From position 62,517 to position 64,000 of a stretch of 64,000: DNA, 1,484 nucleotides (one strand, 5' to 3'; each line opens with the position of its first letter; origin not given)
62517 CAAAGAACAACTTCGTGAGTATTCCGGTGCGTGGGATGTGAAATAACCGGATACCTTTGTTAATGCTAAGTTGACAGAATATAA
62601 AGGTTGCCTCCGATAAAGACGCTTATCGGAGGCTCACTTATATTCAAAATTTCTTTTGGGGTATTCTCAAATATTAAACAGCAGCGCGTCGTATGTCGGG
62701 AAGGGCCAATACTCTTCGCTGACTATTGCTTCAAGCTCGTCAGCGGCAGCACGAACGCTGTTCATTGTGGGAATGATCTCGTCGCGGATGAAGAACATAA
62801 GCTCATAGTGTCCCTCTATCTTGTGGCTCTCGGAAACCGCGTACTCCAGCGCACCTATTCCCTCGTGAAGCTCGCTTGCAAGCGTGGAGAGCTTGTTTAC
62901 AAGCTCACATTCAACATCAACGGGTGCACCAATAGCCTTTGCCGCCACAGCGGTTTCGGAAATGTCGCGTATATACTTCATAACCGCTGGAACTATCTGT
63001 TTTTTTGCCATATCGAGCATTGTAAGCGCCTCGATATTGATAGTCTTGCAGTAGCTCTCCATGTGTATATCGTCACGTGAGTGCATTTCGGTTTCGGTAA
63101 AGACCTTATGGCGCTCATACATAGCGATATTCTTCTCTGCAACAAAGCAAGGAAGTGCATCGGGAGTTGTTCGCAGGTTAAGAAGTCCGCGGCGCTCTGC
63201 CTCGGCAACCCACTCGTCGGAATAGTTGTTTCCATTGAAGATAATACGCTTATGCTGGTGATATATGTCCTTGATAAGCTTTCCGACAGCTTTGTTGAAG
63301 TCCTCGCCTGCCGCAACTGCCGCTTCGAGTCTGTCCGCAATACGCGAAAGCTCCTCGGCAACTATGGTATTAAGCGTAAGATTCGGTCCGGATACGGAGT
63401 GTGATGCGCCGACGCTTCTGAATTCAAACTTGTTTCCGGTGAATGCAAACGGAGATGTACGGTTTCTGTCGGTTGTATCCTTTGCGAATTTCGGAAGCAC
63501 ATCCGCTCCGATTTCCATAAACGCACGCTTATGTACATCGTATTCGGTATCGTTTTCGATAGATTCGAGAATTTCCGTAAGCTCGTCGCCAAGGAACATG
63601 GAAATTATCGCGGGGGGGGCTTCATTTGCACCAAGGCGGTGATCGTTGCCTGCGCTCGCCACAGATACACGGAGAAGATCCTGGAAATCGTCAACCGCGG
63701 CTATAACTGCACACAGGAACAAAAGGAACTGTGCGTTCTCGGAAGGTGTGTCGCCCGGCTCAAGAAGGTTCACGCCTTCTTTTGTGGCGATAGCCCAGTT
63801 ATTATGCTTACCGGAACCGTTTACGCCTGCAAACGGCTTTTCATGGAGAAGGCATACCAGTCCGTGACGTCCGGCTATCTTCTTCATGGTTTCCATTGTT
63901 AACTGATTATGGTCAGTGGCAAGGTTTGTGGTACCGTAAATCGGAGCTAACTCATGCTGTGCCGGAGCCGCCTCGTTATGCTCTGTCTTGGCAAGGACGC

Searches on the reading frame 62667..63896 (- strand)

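Call 82: search_protein_families(library=pfam, proteins=[window:62667-63896:-], max_evalue=0.001)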
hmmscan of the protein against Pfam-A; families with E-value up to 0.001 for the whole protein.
window:62667-63896:- (409 aa): 2 families
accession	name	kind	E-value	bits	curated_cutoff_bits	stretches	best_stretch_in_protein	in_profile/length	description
PF18318.6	Gln-synt_C-ter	-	1.6e-46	157.3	22.7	1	203-318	1-116/118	Glutamine synthetase C-terminal domain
PF00120.29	Gln-synt_C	-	4e-05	23.3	24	1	3-81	123-201/344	Glutamine synthetase, catalytic domain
